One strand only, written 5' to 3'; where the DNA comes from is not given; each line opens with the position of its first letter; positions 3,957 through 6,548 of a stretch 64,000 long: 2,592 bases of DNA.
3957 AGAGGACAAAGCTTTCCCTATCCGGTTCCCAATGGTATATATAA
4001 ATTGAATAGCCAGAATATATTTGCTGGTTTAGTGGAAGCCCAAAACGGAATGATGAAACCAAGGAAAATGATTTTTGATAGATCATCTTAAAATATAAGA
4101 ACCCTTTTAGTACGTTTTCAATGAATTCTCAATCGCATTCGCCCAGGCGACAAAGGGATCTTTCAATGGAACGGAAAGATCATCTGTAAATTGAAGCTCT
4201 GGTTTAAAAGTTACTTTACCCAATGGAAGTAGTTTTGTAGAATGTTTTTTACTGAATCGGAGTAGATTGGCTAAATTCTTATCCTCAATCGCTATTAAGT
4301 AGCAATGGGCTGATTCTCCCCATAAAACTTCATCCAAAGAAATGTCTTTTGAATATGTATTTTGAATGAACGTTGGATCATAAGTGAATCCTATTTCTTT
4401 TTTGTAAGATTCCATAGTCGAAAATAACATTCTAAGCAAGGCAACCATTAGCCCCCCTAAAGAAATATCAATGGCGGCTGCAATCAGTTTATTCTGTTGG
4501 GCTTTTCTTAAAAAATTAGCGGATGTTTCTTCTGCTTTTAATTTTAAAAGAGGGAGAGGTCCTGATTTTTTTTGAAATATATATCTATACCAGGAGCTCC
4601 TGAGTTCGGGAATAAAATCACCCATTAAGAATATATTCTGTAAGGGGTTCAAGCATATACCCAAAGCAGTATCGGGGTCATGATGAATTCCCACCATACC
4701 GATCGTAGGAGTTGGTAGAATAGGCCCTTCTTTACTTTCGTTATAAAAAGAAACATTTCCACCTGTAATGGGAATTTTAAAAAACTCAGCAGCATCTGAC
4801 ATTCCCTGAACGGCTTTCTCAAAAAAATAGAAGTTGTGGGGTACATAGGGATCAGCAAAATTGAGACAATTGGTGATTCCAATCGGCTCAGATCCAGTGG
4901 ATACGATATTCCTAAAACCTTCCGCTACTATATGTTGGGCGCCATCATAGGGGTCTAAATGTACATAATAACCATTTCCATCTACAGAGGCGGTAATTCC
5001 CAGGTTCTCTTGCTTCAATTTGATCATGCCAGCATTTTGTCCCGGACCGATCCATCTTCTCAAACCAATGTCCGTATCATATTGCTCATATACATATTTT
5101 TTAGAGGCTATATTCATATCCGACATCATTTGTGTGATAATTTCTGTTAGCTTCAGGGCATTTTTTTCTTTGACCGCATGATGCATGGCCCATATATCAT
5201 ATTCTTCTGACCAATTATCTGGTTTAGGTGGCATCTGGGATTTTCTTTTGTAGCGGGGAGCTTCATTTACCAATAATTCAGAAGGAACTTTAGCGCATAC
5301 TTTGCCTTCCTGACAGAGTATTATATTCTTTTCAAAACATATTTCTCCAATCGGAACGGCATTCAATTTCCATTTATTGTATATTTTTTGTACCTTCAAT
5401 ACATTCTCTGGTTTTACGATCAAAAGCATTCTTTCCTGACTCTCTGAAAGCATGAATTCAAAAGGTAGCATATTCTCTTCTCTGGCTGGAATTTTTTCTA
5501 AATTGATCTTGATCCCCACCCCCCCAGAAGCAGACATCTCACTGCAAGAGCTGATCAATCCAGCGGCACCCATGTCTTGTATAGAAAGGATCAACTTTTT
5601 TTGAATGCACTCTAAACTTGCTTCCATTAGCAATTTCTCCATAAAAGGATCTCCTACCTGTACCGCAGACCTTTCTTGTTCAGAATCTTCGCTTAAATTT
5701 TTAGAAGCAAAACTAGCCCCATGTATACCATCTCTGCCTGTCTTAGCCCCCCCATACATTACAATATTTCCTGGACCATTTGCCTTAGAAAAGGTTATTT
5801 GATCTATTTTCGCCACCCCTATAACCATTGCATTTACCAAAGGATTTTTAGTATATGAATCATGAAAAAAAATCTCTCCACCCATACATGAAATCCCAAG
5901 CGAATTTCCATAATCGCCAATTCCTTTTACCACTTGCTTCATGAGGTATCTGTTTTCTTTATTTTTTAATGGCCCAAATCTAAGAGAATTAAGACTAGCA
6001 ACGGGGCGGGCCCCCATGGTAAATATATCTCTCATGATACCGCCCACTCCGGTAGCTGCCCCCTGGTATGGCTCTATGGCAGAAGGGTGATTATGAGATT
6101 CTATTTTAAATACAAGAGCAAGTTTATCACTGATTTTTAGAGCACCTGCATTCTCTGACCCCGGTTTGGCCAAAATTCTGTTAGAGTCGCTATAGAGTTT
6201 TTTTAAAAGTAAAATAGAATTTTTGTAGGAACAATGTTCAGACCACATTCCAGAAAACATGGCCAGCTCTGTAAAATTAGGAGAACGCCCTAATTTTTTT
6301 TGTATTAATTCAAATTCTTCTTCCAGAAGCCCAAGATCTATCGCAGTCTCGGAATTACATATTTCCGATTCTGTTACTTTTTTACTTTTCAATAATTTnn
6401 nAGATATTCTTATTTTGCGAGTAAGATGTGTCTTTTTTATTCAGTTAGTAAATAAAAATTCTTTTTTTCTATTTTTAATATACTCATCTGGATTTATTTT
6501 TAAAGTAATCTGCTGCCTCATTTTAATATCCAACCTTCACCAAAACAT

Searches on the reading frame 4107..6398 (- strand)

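Call 28: search_protein_families(library=pfam, proteins=[window:4107-6398:-], max_evalue=0.00001)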
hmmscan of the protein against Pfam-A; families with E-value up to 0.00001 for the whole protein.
window:4107-6398:- (763 aa): 3 families
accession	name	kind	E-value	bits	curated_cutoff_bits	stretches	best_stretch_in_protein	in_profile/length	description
PF00586.29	AIRS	-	6.7e-51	171.9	24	2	82-196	2-112/112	AIR synthase related protein, N-terminal domain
PF02769.27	AIRS_C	-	5.6e-42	144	23.1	1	209-354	2-146/156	AIR synthase related protein, C-terminal domain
PF18072.6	FGAR-AT_linker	-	5.2e-16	59.3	26.6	1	19-59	7-50/50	Formylglycinamide ribonucleotide amidotransferase linker domain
